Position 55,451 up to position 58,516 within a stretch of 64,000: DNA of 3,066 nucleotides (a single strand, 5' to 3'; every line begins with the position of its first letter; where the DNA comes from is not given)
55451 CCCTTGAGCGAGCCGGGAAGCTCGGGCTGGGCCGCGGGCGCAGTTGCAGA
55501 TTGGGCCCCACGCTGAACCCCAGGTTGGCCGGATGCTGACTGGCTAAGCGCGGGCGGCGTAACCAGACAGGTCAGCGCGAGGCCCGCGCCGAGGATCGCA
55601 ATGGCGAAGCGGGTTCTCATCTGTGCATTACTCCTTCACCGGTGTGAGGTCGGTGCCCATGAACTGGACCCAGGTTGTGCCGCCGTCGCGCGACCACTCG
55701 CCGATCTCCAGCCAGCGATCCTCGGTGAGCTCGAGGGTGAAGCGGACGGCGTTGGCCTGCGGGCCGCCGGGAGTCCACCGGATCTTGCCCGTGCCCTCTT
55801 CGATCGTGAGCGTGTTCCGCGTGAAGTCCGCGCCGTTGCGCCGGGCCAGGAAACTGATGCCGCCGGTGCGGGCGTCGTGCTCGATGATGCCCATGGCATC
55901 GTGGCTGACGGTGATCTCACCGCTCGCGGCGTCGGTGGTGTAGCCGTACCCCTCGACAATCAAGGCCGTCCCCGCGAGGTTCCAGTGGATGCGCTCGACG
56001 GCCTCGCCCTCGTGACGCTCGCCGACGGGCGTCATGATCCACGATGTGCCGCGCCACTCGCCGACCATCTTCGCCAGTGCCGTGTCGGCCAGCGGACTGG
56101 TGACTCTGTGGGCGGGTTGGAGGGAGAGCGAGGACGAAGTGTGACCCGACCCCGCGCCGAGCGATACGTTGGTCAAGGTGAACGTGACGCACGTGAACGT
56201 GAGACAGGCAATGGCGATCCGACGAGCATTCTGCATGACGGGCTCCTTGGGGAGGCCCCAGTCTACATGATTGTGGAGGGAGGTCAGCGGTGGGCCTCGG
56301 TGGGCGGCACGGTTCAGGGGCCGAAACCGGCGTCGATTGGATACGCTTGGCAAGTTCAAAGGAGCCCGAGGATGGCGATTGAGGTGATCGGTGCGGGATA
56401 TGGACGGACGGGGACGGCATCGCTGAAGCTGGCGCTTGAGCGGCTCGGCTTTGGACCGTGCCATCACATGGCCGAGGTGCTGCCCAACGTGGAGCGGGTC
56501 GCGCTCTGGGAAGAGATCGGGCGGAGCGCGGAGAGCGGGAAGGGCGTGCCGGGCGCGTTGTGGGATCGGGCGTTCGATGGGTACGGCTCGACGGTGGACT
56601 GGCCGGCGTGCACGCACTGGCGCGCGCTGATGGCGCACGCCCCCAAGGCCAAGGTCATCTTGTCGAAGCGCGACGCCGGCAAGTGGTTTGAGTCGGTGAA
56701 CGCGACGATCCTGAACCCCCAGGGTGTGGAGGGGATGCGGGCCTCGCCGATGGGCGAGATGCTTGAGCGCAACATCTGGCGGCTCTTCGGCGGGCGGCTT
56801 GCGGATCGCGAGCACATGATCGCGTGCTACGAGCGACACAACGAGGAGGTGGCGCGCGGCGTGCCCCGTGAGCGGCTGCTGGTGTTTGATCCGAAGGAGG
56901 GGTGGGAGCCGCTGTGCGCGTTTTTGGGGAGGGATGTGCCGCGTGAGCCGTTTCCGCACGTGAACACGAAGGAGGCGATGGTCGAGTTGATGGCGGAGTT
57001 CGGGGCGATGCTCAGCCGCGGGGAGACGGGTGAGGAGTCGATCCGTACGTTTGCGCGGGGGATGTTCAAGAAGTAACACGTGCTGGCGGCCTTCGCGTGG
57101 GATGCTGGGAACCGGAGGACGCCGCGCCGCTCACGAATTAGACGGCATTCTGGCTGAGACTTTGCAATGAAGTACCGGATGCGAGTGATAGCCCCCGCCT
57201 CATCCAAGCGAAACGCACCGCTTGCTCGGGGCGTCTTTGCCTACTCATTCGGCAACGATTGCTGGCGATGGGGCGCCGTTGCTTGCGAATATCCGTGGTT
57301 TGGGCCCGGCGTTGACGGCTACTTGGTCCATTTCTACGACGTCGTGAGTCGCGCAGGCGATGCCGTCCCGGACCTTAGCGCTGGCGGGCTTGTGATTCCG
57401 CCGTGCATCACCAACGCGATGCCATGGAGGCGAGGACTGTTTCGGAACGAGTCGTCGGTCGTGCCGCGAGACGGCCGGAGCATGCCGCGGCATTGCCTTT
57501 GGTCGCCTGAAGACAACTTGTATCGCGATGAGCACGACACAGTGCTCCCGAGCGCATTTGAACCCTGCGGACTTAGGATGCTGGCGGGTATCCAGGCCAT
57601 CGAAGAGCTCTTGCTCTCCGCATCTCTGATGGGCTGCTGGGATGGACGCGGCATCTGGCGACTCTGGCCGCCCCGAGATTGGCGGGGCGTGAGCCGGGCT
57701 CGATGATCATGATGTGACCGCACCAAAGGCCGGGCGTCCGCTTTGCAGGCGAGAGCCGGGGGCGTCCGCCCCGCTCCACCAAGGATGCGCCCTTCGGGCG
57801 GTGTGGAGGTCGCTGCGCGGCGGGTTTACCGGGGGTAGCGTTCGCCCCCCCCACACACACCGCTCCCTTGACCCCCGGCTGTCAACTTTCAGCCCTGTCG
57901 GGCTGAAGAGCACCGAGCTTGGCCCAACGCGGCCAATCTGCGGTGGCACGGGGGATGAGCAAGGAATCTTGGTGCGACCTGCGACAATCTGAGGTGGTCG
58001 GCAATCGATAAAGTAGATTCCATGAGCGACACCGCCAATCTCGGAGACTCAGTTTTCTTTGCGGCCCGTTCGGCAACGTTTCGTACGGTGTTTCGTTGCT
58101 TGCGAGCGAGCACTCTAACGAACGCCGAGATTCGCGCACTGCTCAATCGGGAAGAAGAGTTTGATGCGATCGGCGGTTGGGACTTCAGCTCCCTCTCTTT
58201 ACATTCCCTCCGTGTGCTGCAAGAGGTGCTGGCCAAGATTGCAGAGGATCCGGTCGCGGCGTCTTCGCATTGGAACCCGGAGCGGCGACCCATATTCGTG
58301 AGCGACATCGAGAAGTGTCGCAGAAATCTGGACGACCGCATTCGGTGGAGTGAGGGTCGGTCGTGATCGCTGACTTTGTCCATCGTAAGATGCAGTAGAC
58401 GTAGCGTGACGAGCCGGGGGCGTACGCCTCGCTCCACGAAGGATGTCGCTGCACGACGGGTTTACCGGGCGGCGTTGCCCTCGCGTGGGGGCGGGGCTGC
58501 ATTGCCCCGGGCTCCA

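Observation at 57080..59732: Low-GC accessory islet next to lepA: HEPN-motif protein, two small ORFs and two structured repeats, a candidate undescribed toxin/defence module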

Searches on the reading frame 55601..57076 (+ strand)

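Call 9: search_protein_families(library=pfam, proteins=[window:55601-57076:+], max_evalue=0.1)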
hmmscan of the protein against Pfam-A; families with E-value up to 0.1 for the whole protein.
window:55601-57076:+ (491 aa): 1 family
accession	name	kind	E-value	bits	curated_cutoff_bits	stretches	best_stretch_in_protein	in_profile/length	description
PF17784.7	Sulfotransfer_4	-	1.6e-62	211.6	22.8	1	261-460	1-215/215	Sulfotransferase domain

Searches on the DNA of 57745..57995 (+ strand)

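Call 64: build_rna_model(alignment_id=A5)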
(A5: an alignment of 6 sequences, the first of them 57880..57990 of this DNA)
Model R1 built from alignment A5 (6 sequences, 154 columns); structure: RNAalifold consensus.
model positions 123; base pairs 15; branch points 1; effective number of sequences 2.39; information 0.59 bits per position. Calibrated on 0.2 Mb of random sequence (short: E-values are rough).
structure used (alignment columns):
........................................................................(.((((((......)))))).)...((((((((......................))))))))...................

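Call 65: search_with_rna_model(model_id=R1, source=window, filters=off, max_evalue=10)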
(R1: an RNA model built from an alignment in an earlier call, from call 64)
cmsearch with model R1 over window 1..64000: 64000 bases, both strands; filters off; matches with E-value up to 10: 39.
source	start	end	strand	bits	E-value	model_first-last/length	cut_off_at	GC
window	58512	58626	+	112.2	2e-31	1-123/123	no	0.61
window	57880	57990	+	107.5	4.6e-30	1-123/123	no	0.6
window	2684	2787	-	15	0.0056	1-123/123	no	0.7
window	49341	49360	+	8.7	0.41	51-70/123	no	0.8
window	12006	12071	-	8.2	0.57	50-118/123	no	0.73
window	56952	57098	+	7.7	0.76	1-123/123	no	0.63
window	3244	3379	+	7.3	1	1-123/123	no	0.62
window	3166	3217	+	6.9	1.3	1-123/123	no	0.65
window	37258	37314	-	6.5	1.8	1-123/123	no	0.6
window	39927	39955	-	6.4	1.9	75-112/123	no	0.86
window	57588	57647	-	6.2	2.1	1-123/123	no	0.58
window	8846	8884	+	6.2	2.2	1-123/123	no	0.69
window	41679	41793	+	5.9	2.5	1-123/123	no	0.7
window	51429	51448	-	5.7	3.1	85-104/123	no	0.5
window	3801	3819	-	5.6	3.1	52-70/123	no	0.74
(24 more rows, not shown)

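Call 66: search_with_rna_model(model_id=R1, sources=[L001, L008, L277, L278, L279, L280, L281, L282, L283, L284, L285, L077, L081, L095, L108, L058], max_evalue=1)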
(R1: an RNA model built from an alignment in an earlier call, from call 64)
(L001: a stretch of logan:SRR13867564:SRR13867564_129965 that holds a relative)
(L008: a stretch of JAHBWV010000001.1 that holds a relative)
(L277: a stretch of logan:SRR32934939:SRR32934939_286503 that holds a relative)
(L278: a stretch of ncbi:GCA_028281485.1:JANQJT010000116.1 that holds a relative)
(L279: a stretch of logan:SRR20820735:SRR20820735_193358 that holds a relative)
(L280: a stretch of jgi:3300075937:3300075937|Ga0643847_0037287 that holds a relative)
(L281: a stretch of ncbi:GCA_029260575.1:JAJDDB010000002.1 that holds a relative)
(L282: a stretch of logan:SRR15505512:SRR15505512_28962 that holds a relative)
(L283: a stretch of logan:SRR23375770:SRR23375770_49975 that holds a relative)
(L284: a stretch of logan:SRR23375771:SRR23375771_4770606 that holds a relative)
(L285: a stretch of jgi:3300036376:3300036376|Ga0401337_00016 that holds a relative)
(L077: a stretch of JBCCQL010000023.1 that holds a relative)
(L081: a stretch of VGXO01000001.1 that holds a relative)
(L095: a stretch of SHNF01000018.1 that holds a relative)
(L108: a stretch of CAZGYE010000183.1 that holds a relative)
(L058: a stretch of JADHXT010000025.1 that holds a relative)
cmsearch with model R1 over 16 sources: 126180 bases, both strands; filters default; matches with E-value up to 1: 14.
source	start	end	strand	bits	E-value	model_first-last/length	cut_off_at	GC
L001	1714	1835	-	118.8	4.7e-33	1-123/123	no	0.63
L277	4867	4977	+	107.6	9e-30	1-123/123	no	0.6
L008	3399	3539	+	103.8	1.1e-28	1-123/123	no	0.71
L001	1223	1337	-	91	6.4e-25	1-123/123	no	0.63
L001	2622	2718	-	79.9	1.1e-21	9-123/123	5'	0.69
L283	1144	1250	-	55.9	1.2e-14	1-123/123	no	0.63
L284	1144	1250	-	55.9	1.2e-14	1-123/123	no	0.63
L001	1181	1221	-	22.7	6.4e-05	72-112/123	no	0.66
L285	10501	10648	-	18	0.0014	1-123/123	no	0.64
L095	2710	2830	+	10.5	0.23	1-123/123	no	0.74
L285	10512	10553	+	9.3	0.52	76-111/123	no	0.74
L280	2356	2446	-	8.6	0.85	1-123/123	no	0.62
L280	3256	3279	+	8.4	0.95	82-105/123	no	0.67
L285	11468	11571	+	8.4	0.96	1-123/123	no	0.58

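Call 101: build_rna_model(alignment_id=A7, structure=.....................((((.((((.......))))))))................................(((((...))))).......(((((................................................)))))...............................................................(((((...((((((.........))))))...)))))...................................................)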
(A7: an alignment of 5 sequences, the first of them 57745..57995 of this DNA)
Model R2 built from alignment A7 (5 sequences, 306 columns); structure: as given.
model positions 237; base pairs 29; branch points 3; effective number of sequences 2.03; information 0.591 bits per position. Calibrated on 0.2 Mb of random sequence (short: E-values are rough).
structure used (alignment columns):
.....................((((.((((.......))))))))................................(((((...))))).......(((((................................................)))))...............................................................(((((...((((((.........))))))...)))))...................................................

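Call 102: search_with_rna_model(model_id=R2, sources=[window, L001, L008, L277, L278, L280, L281, L283, L285], max_evalue=0.1, make_alignment=true)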
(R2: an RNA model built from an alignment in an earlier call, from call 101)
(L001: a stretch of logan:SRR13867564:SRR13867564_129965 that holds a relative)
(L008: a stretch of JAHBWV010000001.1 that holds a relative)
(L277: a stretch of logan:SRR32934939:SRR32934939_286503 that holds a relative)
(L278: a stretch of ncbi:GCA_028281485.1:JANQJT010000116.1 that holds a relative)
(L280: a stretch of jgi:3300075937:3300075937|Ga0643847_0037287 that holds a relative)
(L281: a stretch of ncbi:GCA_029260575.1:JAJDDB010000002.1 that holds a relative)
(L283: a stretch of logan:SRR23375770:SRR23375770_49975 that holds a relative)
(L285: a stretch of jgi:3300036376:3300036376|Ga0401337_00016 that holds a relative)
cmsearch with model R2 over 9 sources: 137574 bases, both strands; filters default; matches with E-value up to 0.1: 11.
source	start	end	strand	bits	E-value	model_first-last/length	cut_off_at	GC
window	58402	58630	+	229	5.5e-59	1-237/237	no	0.66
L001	1710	1954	-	218.5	3.2e-56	1-237/237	no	0.68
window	57745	57993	+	202.9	4.2e-52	1-237/237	no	0.69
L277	4732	4980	+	199.9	2.5e-51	1-237/237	no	0.68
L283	1140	1357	-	194.4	7e-50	1-237/237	no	0.66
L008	3308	3543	+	148.5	9.2e-38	1-237/237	no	0.71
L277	5389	5483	+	83.1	1.6e-20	1-104/237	3'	0.69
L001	2618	2718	-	57.6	8.4e-14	121-237/237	5'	0.69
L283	1770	1971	-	45.3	1.5e-10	1-237/237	no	0.66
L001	1219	1390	-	31.9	4.9e-07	1-237/237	no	0.65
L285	11498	11531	+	15.3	0.012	153-188/237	no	0.59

Alignment A8: 11 matches aligned to the model, 328 columns, each read 5' to 3' on its own strand. Consensus structure (alignment columns), stored with it:
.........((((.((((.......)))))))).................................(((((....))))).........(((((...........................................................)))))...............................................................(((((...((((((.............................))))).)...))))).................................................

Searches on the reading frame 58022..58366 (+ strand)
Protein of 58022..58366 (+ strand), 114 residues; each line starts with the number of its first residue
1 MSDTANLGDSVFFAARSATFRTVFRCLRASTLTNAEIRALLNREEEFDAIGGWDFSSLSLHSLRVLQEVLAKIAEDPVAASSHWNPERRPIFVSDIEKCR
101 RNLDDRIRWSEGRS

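Call 9: search_protein_families(library=pfam, proteins=[window:58022-58366:+], max_evalue=0.1)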
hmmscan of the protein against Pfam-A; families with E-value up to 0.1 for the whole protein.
window:58022-58366:+ (114 aa): 0 families

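Call 10: search_protein_families(library=padloc, proteins=[window:58022-58366:+], max_evalue=1)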
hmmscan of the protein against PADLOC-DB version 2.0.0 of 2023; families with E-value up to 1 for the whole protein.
window:58022-58366:+ (114 aa): 0 families

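Call 11: search_protein_families(library=ncbifam, proteins=[window:58022-58366:+], max_evalue=1)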
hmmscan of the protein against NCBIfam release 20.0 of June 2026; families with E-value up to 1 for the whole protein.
window:58022-58366:+ (114 aa): 0 families

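Call 14: search_protein_families(library=phrogs, proteins=[window:58022-58366:+], max_evalue=1)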
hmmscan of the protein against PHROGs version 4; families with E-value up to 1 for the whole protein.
window:58022-58366:+ (114 aa): 1 family
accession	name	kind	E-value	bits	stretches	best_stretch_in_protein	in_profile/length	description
phrog_16143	-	other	0.29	11.6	1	46-84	46-85/139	DNA methyltransferase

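Call 112: find_encoding_contigs(protein=window:58022-58366:+, flank=10000)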
Protein window:58022-58366:+ (114 aa): 1 contig read that carries it; 1 place shown.
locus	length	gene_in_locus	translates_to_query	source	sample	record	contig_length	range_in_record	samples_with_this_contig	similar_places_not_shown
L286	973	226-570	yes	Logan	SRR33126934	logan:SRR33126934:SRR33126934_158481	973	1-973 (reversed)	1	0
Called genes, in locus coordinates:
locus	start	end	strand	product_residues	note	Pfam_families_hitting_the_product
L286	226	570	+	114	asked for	-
